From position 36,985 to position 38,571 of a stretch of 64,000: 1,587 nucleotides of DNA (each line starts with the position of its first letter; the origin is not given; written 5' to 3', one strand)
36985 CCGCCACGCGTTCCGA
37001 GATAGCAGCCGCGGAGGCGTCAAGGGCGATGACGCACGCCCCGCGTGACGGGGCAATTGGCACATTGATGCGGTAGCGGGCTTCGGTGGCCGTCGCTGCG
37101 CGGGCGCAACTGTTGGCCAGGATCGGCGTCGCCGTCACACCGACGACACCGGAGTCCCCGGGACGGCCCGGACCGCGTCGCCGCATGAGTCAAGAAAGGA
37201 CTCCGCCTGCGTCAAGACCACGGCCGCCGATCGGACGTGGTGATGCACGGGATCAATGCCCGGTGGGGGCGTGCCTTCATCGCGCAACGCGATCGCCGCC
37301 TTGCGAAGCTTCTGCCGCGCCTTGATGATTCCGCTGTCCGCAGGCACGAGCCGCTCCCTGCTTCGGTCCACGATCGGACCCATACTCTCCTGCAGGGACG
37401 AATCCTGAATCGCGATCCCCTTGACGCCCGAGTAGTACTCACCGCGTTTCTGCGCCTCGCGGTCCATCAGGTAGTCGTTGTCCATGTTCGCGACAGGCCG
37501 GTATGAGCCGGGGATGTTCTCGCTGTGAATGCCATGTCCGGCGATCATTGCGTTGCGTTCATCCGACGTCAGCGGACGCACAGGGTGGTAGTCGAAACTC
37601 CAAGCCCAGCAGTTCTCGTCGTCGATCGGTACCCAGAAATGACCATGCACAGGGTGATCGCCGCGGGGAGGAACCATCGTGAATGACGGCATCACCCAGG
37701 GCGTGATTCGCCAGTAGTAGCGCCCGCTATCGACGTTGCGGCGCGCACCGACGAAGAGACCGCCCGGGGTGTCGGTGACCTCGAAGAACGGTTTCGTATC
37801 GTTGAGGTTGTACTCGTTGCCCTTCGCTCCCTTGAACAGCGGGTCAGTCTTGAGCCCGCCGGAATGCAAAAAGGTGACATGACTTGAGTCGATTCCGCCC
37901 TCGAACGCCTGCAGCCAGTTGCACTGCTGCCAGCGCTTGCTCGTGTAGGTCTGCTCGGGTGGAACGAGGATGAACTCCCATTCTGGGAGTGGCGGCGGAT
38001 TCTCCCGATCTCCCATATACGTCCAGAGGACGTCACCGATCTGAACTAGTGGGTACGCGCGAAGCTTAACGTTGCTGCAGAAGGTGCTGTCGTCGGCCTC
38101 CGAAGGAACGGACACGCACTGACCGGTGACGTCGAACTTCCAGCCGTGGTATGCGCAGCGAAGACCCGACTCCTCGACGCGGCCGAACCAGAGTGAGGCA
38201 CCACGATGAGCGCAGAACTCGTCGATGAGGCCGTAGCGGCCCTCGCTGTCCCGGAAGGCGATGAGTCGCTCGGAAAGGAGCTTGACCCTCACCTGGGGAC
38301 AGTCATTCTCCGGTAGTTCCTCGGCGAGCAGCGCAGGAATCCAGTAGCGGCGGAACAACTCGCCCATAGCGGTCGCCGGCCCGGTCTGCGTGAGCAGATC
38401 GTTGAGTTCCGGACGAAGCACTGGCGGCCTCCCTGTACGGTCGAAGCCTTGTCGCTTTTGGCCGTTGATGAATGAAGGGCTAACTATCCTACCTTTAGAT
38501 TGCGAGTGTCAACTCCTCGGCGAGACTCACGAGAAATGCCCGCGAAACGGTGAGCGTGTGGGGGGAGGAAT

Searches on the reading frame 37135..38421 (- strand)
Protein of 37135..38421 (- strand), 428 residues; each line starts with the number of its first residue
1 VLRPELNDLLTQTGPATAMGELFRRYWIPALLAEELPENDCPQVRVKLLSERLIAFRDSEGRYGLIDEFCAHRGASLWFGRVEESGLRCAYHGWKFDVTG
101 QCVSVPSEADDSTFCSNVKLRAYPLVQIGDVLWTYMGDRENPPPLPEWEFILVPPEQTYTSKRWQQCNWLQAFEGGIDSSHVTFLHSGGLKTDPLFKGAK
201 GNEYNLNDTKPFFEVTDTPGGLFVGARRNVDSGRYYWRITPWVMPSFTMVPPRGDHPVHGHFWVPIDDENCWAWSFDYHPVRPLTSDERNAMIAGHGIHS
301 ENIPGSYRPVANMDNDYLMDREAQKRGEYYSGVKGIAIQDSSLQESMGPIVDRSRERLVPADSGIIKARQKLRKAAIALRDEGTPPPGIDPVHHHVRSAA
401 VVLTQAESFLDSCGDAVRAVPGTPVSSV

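Call 12: search_protein_families(library=pfam, proteins=[window:37135-38421:-], max_evalue=0.001)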
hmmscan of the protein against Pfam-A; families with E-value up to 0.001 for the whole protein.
window:37135-38421:- (428 aa): 2 families
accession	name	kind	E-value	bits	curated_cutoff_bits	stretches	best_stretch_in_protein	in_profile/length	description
PF19301.5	LigXa_C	-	5.2e-31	108.4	27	1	134-386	1-255/304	LigXa C-terminal domain like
PF00355.32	Rieske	-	5.4e-18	65.1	20.3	1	27-110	2-83/88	Rieske [2Fe-2S] domain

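Call 64: search_protein_families(library=ncbifam, proteins=[window:37135-38421:-], max_evalue=0.00001)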
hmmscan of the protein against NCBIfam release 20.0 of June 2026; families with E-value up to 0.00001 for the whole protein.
window:37135-38421:- (428 aa): 4 families
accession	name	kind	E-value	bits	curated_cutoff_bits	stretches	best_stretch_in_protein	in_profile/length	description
NF052579.1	BetMthstMoxSdmAMthl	equivalog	1.5e-16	60.3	600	1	26-140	17-130/351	4beta-methylsterol monooxygenase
TIGR03228.1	anthran_1_2_A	equivalog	1.7e-07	30.4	671.9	1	19-107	31-119/438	anthranilate 1,2-dioxygenase large subunit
NF058607.1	GlBtMonoOxGbcA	equivalog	4.6e-06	25.3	670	1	18-132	47-161/420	glycine betaine monooxygenase oxygenase subunit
NF007422.0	PRK09965.1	equivalog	8.7e-06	25.7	113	0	34-117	10-90/106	bifunctional 3-phenylpropionate/cinnamic acid dioxygenase ferredoxin subunit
